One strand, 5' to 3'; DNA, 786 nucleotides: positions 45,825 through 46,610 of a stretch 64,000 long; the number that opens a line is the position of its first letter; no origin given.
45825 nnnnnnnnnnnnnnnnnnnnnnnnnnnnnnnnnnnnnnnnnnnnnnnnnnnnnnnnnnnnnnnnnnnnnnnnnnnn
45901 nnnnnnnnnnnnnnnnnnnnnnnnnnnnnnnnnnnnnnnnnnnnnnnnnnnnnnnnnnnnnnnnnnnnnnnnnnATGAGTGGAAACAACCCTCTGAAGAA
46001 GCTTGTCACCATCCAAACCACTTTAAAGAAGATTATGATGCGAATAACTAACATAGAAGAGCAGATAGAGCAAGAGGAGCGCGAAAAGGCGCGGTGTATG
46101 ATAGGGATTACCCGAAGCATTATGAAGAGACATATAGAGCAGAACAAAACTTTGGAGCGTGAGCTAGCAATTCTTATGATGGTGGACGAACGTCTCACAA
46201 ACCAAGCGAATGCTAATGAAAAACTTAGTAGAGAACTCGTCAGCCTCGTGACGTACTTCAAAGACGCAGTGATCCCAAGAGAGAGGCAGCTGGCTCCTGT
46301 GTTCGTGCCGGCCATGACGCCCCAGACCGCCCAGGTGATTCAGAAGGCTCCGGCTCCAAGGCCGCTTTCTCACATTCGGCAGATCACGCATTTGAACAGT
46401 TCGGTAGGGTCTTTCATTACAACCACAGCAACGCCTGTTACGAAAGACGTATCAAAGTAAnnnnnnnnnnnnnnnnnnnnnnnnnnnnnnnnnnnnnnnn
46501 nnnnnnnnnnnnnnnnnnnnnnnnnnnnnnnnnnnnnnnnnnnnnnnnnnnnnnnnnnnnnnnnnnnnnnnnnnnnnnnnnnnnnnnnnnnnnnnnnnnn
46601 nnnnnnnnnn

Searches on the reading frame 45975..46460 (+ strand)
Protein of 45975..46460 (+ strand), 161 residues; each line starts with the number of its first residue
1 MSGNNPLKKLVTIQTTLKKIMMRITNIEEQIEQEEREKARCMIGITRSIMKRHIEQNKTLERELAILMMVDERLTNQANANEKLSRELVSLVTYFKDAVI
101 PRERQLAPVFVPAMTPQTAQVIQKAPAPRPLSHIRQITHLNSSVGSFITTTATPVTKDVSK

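Call 22: find_encoding_contigs(protein=window:45975-46460:+, flank=10000, max_places=10)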
Protein window:45975-46460:+ (161 aa): 23 contigs read that carry it; 10 places shown.
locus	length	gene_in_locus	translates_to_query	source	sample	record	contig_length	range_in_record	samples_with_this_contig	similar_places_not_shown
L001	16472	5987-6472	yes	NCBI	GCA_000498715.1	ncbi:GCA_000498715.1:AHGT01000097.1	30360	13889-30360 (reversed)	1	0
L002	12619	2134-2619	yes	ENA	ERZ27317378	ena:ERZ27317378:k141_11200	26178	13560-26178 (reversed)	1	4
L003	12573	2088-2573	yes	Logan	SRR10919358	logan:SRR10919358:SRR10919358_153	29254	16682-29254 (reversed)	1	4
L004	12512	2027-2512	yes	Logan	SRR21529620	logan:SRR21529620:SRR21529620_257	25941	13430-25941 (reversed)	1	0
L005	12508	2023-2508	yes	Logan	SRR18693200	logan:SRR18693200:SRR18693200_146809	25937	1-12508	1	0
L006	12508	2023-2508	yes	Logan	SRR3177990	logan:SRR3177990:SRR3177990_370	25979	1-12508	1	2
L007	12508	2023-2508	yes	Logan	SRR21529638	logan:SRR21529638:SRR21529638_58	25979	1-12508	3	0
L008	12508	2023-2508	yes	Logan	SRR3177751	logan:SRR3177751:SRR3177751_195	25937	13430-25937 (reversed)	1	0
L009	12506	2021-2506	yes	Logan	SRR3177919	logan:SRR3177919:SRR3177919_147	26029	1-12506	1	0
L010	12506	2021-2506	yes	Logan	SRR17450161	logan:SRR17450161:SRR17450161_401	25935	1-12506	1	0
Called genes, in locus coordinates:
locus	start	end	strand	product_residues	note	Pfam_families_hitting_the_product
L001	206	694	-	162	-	-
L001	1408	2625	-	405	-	PF03302:VSP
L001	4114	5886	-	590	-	-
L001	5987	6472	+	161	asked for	-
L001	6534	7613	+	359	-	-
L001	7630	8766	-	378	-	PF00069:Pkinase, PF07714:PK_Tyr_Ser-Thr, PF14531:Kinase-like (faint)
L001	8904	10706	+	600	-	PF07714:PK_Tyr_Ser-Thr, PF00069:Pkinase, PF13606:Ank_3 (faint), PF13857:Ank_5 (faint), PF00023:Ank (faint), PF12796:Ank_2, PF13637:Ank_4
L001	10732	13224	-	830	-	-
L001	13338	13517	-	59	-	PF13237:Fer4_10 (faint), PF13187:Fer4_9 (weak)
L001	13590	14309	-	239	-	-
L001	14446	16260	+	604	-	-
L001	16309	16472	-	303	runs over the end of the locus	PF07714:PK_Tyr_Ser-Thr, PF00069:Pkinase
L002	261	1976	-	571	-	-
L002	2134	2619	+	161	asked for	-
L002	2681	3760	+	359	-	-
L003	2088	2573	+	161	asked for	-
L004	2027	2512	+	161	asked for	-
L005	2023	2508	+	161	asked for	-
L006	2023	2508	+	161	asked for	-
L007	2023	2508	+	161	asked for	-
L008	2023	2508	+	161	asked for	-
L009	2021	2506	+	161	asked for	-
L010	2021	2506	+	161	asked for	-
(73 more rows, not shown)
